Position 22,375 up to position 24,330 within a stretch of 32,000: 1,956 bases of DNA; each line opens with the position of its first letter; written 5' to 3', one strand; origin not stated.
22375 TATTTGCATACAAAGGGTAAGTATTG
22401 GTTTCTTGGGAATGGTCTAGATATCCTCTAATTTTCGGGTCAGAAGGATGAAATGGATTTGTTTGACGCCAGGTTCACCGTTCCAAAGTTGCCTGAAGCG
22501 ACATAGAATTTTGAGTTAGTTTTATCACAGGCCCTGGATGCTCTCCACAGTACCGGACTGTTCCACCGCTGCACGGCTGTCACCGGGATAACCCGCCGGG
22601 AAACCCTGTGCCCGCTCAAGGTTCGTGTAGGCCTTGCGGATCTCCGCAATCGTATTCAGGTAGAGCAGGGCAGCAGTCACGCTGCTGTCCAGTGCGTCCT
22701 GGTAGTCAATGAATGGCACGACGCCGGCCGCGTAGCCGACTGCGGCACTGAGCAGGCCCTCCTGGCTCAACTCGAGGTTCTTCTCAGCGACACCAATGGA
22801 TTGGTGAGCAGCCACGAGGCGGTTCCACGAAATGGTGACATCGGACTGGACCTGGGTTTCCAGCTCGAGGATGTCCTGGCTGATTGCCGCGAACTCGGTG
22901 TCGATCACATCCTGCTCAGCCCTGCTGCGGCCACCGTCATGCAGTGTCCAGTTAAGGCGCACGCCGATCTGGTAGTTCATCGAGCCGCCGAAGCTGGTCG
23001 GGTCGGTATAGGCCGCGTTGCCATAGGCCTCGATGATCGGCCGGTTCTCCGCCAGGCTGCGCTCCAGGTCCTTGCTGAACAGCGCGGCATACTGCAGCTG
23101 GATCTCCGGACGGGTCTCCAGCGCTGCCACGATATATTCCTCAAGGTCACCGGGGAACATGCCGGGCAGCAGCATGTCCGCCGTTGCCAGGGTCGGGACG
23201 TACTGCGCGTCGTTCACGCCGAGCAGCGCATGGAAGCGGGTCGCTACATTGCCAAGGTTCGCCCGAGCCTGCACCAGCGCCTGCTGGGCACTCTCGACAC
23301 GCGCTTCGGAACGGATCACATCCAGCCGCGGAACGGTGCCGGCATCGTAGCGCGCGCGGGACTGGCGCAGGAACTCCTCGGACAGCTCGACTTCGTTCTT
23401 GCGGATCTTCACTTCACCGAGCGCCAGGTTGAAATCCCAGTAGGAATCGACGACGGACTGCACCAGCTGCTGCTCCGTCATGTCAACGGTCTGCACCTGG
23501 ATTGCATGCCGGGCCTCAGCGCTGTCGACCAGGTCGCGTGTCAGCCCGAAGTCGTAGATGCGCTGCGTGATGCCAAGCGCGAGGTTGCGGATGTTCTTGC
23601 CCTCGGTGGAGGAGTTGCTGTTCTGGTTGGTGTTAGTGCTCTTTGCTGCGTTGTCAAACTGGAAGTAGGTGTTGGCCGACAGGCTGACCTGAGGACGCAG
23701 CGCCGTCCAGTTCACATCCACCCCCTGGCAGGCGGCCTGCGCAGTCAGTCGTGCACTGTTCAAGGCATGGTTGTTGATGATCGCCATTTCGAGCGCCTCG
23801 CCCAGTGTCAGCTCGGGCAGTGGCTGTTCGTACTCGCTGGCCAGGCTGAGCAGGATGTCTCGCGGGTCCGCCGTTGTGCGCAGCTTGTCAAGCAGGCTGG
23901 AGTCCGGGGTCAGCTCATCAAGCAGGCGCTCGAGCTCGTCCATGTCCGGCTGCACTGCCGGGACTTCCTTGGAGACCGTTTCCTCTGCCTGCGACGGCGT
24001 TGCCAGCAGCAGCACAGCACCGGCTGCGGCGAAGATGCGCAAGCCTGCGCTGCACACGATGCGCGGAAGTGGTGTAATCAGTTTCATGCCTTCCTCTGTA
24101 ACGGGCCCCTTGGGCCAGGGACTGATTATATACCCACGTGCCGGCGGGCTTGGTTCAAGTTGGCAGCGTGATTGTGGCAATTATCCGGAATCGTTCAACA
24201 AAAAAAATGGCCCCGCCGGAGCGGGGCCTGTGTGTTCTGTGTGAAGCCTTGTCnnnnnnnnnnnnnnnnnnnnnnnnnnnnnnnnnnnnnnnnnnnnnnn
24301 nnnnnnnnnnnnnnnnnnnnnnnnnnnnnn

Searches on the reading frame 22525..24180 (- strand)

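Call 29: search_protein_families(library=pfam, proteins=[window:22525-24180:-], max_evalue=0.00001)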
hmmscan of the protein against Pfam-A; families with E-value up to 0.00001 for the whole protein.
window:22525-24180:- (551 aa): 1 family
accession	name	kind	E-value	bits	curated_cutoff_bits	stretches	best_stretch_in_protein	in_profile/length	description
PF02321.23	OEP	-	2.3e-46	158.4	22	2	128-321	3-187/187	Outer membrane efflux protein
